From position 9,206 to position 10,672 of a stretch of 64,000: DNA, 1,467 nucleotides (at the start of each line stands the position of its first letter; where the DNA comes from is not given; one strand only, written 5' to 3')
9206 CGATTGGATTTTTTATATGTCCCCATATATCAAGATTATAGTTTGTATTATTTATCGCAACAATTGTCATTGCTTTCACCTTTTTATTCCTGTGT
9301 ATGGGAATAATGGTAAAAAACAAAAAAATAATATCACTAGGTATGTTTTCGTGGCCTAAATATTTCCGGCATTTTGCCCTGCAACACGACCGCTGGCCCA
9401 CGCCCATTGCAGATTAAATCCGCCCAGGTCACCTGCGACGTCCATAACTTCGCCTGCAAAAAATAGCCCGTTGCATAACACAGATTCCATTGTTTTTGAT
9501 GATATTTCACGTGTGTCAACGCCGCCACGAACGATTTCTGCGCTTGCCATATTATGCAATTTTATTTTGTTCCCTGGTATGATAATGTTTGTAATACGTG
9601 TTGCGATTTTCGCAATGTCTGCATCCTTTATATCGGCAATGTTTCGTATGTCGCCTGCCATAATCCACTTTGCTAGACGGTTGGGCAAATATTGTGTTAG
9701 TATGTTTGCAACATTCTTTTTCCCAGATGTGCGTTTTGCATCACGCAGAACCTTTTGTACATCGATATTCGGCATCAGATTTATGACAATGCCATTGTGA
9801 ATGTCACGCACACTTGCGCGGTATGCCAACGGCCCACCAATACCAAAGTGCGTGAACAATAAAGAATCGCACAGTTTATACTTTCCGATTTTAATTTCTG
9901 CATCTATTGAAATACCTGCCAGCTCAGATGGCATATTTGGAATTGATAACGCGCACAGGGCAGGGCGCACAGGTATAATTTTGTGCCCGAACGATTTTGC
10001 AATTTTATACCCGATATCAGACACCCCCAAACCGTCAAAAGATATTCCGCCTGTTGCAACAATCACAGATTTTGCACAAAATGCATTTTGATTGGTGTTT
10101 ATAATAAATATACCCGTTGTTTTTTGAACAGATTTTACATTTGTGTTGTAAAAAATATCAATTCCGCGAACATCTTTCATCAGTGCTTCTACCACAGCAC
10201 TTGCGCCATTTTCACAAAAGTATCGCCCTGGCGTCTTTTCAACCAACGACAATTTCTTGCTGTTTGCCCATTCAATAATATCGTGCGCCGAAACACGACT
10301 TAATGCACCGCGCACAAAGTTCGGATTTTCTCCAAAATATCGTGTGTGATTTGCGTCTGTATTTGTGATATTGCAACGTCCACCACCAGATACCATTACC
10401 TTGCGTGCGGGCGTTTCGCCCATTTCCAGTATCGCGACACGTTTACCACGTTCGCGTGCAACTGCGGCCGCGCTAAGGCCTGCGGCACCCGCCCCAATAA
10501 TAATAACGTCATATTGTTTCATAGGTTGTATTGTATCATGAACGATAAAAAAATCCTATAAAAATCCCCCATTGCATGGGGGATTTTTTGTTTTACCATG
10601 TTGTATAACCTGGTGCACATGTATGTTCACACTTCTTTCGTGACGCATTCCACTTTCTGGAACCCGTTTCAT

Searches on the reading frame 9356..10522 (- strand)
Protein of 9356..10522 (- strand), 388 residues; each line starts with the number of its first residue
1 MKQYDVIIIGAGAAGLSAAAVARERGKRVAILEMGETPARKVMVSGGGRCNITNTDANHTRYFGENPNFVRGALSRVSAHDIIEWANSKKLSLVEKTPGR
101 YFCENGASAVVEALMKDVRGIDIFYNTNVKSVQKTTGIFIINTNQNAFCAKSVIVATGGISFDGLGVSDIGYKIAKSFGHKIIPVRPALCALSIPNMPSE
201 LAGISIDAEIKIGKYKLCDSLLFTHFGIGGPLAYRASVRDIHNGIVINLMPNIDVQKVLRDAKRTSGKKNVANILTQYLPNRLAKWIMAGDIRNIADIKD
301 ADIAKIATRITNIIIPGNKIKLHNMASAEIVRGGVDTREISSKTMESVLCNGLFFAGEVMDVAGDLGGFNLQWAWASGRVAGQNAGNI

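Call 44: search_protein_families(library=pfam, proteins=[window:9356-10522:-], max_evalue=0.001)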
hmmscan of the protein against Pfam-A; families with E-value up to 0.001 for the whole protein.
window:9356-10522:- (388 aa): 14 families
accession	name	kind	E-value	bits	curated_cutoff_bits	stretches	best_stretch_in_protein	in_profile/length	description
PF03486.20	HI0933_like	-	5.2e-76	255.7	50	1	5-384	2-244/244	HI0933-like protein Rossmann domain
PF22780.1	HI0933_like_1st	-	5.1e-19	69.1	27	1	186-313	1-150/165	HI0933-like protein barrel and H2TH domain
PF00890.30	FAD_binding_2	-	8.6e-15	55.3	20.4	1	5-57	1-53/414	FAD binding domain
PF13738.12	Pyr_redox_3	-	1.9e-12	47.5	30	2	117-159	92-134/305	Pyridine nucleotide-disulphide oxidoreductase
PF01266.30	DAO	-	9.9e-12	45.5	27.9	1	5-39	1-35/353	FAD dependent oxidoreductase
PF07992.20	Pyr_redox_2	-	1.7e-10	41.2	26.1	1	4-161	1-111/291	Pyridine nucleotide-disulphide oxidoreductase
PF12831.13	FAD_oxidored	-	9e-09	35.5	27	1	5-158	1-145/416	FAD dependent oxidoreductase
PF00070.33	Pyr_redox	-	7.5e-07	30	22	0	6-39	2-35/82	Pyridine nucleotide-disulphide oxidoreductase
PF13450.12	NAD_binding_8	-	1.1e-06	29.3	21.9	1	8-38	1-31/68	NAD(P)-binding Rossmann-like domain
PF01134.28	GIDA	-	1.7e-06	27.8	22.1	0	5-32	1-28/391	Glucose inhibited division protein A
PF01262.27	AlaDh_PNT_C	-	1.9e-05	24.7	23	1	5-55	30-81/214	Alanine dehydrogenase/PNT, C-terminal domain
PF01494.25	FAD_binding_3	-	5.7e-05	22.9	22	1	4-52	2-44/349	FAD binding domain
PF13454.12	NAD_binding_9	-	7.2e-05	23.2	21.8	1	7-158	1-153/155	FAD-NAD(P)-binding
PF01946.23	Thi4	-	0.00023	20.9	26.2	1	3-34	17-49/235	Thi4 family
